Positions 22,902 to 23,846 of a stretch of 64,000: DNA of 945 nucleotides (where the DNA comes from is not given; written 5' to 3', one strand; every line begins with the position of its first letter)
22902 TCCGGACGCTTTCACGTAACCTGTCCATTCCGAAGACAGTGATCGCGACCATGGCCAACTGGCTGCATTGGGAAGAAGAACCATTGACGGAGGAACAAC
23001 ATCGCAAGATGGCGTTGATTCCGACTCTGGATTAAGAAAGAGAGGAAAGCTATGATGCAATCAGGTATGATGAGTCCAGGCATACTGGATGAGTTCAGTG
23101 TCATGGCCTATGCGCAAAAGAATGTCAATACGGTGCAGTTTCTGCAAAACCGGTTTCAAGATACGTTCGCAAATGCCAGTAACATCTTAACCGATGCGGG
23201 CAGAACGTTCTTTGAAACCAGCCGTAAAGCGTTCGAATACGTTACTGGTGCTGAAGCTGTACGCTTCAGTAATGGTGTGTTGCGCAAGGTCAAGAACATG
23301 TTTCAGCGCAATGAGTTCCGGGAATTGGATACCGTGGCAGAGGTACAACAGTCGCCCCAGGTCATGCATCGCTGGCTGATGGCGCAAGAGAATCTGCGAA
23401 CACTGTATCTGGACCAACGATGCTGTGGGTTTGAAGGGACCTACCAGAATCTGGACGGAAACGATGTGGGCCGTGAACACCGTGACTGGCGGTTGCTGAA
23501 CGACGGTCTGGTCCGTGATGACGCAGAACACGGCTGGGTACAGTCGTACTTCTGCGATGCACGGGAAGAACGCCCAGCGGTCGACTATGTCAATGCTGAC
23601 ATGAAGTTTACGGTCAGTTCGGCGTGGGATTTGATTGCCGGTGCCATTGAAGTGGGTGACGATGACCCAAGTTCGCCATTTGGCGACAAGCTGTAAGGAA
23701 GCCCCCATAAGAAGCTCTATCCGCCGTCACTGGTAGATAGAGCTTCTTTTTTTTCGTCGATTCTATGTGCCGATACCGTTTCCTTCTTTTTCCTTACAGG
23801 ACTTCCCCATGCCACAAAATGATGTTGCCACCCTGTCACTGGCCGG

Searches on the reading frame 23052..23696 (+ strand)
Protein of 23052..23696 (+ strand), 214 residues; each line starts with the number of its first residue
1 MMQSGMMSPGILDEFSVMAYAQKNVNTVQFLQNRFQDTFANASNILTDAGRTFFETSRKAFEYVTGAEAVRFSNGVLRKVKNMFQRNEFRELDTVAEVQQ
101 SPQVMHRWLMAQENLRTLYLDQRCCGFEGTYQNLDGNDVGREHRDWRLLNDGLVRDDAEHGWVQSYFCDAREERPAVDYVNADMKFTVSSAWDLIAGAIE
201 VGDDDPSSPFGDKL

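Call 5: search_protein_families(library=pfam, proteins=[window:23052-23696:+], max_evalue=0.01)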
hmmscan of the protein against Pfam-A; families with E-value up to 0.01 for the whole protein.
window:23052-23696:+ (214 aa): 0 families

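Call 21: search_protein_families(library=phrogs, proteins=[window:23052-23693:+], max_evalue=0.001)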
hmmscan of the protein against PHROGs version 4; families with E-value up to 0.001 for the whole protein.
window:23052-23693:+ (214 aa): 1 family
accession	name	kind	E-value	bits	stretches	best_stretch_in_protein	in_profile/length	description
phrog_3254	-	unknown function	5.5e-35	122.2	1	16-214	3-204/204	-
